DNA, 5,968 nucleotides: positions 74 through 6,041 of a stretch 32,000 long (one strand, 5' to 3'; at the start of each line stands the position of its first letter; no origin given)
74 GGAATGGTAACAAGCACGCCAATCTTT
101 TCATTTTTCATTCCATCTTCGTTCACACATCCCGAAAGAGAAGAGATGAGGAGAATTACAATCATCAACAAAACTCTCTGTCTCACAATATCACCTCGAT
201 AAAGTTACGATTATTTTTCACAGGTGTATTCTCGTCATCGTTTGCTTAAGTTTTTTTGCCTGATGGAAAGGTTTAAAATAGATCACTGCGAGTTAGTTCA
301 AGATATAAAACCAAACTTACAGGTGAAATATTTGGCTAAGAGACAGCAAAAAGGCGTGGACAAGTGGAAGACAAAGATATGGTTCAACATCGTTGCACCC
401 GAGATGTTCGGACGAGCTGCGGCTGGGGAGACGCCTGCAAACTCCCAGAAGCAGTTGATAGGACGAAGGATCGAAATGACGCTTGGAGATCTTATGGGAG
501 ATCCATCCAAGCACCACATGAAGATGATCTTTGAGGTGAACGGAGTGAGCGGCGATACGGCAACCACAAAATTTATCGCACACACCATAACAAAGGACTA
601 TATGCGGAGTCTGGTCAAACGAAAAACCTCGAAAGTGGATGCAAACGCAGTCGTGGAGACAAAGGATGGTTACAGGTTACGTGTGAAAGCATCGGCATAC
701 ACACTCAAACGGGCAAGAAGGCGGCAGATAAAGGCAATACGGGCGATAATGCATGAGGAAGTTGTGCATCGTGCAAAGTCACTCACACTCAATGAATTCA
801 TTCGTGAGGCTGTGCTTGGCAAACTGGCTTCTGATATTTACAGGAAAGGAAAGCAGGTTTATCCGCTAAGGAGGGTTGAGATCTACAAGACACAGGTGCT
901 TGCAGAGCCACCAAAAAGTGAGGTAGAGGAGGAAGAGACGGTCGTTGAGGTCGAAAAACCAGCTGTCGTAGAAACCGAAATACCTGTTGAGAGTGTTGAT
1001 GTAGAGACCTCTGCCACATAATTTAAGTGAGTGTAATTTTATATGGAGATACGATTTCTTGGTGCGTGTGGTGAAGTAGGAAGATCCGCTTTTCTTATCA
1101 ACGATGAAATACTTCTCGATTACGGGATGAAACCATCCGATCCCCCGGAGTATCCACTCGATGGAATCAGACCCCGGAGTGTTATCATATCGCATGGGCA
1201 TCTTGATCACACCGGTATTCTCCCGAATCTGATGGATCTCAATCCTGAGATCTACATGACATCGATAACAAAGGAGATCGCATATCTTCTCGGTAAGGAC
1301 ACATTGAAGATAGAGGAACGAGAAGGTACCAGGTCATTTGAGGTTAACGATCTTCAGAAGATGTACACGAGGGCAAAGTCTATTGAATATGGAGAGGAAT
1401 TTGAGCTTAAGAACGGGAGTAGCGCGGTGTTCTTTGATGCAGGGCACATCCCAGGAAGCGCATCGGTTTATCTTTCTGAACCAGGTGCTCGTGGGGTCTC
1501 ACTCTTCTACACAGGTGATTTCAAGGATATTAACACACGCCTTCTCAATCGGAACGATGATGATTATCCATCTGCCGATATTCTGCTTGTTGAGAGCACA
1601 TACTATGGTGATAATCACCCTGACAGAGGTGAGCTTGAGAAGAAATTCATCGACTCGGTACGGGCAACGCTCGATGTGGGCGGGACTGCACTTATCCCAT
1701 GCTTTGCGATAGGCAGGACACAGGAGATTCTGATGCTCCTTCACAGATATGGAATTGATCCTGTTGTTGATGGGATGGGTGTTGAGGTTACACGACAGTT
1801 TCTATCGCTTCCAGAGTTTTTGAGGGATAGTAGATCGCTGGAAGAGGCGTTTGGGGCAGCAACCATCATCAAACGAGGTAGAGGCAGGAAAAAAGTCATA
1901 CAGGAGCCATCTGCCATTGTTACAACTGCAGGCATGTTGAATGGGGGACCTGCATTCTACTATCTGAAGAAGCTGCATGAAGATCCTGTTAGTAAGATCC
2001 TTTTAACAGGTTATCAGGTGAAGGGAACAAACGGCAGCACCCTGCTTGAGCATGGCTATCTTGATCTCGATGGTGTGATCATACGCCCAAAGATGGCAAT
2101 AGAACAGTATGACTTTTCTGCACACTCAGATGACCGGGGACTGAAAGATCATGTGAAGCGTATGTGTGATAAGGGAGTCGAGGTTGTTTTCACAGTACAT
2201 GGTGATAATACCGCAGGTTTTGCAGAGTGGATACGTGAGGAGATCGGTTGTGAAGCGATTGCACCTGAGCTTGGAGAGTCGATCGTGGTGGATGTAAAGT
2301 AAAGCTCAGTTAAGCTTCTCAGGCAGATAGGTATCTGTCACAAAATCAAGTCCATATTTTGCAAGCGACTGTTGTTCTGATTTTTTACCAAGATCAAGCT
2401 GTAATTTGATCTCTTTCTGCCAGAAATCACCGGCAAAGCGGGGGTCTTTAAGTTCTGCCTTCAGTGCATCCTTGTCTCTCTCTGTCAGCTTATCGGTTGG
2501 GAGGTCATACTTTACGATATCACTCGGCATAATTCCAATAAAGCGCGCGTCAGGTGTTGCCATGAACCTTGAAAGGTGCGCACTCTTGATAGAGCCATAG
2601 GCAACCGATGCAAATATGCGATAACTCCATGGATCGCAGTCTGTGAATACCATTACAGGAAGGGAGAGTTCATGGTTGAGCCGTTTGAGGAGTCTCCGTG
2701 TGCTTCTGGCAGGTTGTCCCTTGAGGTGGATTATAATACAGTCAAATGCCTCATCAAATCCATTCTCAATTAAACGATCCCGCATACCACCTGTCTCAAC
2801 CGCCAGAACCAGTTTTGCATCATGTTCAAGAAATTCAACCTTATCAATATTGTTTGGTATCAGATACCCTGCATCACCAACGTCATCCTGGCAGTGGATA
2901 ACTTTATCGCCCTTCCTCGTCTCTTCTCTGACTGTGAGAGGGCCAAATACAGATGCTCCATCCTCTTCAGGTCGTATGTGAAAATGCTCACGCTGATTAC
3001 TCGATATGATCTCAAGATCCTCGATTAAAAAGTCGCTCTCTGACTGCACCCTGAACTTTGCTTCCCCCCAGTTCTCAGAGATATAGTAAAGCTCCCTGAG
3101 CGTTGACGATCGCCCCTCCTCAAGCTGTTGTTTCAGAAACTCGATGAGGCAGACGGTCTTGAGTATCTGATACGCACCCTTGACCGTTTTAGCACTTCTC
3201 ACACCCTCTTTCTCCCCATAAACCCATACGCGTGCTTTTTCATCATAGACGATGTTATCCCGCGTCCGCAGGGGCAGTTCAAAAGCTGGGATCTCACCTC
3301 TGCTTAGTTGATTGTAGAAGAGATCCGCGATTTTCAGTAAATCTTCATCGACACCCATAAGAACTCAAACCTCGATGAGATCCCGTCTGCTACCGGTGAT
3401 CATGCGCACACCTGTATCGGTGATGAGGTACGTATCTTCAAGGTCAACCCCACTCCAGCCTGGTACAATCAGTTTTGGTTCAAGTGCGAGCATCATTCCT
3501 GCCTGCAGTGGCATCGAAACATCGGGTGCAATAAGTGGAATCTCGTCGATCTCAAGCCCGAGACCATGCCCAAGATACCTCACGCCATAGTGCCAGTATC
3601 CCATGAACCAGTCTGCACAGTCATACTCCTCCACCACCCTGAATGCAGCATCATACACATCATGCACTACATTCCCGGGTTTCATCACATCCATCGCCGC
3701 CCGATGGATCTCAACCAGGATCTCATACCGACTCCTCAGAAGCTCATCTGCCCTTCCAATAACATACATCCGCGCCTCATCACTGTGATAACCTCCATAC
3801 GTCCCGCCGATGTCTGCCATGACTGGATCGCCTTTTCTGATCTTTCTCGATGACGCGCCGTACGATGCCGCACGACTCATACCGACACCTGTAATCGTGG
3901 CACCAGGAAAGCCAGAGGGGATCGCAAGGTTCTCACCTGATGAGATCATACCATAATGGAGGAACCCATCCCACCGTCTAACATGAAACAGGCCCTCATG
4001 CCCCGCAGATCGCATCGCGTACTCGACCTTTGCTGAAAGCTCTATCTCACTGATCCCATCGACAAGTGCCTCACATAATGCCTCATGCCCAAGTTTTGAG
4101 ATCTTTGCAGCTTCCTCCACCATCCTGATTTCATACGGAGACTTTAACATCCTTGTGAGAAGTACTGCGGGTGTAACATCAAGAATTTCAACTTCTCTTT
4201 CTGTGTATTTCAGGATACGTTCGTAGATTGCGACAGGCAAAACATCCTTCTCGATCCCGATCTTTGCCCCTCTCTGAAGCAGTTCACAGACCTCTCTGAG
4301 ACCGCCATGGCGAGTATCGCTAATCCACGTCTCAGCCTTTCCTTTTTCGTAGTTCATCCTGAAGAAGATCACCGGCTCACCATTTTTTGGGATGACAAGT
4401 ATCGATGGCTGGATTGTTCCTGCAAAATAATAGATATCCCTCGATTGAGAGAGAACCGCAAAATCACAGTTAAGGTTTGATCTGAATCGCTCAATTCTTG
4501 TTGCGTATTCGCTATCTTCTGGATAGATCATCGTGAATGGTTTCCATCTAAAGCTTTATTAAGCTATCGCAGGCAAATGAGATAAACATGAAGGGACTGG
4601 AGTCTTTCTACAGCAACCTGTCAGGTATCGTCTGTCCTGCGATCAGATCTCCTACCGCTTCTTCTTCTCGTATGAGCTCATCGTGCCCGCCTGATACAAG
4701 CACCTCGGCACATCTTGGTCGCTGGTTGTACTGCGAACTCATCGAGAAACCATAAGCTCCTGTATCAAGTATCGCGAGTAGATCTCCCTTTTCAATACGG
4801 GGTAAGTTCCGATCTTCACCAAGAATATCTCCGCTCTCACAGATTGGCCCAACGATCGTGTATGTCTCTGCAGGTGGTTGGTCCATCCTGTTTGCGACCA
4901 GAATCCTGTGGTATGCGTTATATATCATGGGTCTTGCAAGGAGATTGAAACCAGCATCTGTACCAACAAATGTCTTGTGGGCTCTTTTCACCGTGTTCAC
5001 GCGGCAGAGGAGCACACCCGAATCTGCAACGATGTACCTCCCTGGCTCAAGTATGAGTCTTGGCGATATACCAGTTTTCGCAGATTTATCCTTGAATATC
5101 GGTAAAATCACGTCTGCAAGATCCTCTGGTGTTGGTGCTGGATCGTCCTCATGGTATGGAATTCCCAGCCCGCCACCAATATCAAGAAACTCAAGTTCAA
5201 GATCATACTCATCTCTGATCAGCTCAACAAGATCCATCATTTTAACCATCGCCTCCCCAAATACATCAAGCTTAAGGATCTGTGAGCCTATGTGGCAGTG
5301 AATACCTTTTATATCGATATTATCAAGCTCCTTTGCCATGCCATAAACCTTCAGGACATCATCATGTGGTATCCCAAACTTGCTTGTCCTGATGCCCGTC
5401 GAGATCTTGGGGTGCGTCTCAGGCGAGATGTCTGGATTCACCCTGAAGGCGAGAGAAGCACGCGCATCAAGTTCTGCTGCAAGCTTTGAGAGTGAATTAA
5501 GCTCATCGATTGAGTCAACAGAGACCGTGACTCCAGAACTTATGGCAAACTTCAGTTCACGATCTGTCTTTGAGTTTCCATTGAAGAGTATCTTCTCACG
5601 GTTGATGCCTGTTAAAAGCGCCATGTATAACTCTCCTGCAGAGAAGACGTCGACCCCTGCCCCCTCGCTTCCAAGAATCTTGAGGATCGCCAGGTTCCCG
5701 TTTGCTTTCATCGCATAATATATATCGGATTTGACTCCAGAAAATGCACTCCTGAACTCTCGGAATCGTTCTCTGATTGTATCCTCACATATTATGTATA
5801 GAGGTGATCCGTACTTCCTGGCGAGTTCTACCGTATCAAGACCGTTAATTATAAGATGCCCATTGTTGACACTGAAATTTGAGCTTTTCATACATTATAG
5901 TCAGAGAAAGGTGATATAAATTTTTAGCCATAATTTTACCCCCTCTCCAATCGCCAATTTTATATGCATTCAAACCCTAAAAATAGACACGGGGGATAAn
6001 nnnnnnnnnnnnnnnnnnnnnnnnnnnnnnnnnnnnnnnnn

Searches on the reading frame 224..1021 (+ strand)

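Call 41: search_protein_families(library=pfam, proteins=[window:224-1021:+], max_evalue=0.00001)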
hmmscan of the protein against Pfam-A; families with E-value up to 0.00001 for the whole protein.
window:224-1021:+ (265 aa): 1 family
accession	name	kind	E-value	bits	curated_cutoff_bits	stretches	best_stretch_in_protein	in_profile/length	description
PF01015.23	Ribosomal_S3Ae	-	2.3e-69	233.2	29.3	1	40-229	2-191/191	Ribosomal S3Ae family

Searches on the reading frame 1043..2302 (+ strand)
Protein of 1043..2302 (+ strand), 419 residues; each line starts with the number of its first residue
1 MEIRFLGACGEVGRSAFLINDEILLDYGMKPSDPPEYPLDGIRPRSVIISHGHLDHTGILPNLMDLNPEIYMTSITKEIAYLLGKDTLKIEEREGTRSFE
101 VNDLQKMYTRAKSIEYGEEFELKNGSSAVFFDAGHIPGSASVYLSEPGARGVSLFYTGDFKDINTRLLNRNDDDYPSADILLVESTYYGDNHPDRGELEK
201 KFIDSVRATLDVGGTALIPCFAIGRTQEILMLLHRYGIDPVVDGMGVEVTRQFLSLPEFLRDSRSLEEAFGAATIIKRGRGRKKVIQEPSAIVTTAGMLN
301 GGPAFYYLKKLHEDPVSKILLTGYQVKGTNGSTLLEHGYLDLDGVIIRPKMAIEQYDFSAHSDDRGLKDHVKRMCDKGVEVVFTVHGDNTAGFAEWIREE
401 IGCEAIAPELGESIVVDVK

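Call 41: search_protein_families(library=pfam, proteins=[window:1043-2302:+], max_evalue=0.00001)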
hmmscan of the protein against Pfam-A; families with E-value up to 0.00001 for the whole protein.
window:1043-2302:+ (419 aa): 3 families
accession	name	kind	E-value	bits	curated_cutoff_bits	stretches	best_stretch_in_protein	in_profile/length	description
PF10996.14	Beta-Casp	-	6.1e-14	53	27.7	1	226-334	1-120/120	Beta-Casp domain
PF07521.17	RMMBL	-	4.9e-13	49.3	21.6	1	350-408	5-63/63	Zn-dependent metallo-hydrolase RNA specificity domain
PF12706.13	Lactamase_B_2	-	2.5e-08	34.2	27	1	34-216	21-194/200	Beta-lactamase superfamily domain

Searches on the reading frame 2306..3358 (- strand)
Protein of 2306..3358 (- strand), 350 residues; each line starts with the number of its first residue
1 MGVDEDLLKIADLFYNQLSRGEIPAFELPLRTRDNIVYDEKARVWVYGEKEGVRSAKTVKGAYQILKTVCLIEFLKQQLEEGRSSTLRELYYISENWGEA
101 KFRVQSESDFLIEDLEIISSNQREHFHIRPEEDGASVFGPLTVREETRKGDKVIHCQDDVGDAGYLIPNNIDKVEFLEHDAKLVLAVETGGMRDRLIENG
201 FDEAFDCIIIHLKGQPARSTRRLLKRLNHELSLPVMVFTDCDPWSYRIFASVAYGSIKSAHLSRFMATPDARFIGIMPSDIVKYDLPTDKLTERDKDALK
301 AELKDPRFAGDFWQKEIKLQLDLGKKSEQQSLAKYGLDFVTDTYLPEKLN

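Call 41: search_protein_families(library=pfam, proteins=[window:2306-3358:-], max_evalue=0.00001)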
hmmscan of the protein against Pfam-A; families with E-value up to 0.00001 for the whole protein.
window:2306-3358:- (350 aa): 3 families
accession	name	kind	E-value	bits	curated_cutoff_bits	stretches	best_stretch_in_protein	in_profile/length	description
PF21180.3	TOP6A-Spo11_Toprim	-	4.6e-61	206.2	24.1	1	184-349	2-170/170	Topoisomerase 6 subunit A/Spo11, Toprim domain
PF20768.2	Topo_VI_alpha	-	5.5e-26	90.6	23.6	1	131-180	1-50/50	All-beta domain in DNA topoisomerase VI alpha subunit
PF04406.19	TP6A_N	-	6.7e-16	58.3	26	1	65-128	3-62/62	Type IIB DNA topoisomerase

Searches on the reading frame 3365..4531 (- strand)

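Call 41: search_protein_families(library=pfam, proteins=[window:3365-4531:-], max_evalue=0.00001)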
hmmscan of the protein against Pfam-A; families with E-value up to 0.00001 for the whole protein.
window:3365-4531:- (388 aa): 2 families
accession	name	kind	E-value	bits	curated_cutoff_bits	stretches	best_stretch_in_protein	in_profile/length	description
PF00557.29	Peptidase_M24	-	1.6e-46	159.2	23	1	138-372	3-208/208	Metallopeptidase family M24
PF01321.24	Creatinase_N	-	1.8e-10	41.9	22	1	19-128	11-127/128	Creatinase/Prolidase N-terminal domain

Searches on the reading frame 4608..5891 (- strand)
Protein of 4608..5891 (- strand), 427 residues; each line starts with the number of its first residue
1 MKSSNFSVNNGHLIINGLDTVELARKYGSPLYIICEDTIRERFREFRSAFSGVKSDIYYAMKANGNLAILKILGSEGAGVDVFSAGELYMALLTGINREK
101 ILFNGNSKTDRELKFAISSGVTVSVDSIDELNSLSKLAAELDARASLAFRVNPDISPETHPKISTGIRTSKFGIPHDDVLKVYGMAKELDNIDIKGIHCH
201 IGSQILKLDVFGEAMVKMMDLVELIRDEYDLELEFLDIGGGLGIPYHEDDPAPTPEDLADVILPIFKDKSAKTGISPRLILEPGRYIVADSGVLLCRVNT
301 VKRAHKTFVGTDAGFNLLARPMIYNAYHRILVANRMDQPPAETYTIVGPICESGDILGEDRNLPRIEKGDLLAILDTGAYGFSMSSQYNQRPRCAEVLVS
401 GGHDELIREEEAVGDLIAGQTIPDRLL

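Call 41: search_protein_families(library=pfam, proteins=[window:4608-5891:-], max_evalue=0.00001)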
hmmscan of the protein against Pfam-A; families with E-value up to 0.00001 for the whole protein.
window:4608-5891:- (427 aa): 3 families
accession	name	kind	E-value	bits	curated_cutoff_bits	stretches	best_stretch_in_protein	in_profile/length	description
PF02784.22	Orn_Arg_deC_N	-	3.2e-57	194.2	23.4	1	37-289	2-247/247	Pyridoxal-dependent decarboxylase, pyridoxal binding domain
PF00278.28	Orn_DAP_Arg_deC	-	7.1e-26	90.8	23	1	286-378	2-95/95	Pyridoxal-dependent decarboxylase, C-terminal sheet domain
PF01168.26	Ala_racemase_N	-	3e-07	30.8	24.1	1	35-204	2-159/220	Alanine racemase, N-terminal domain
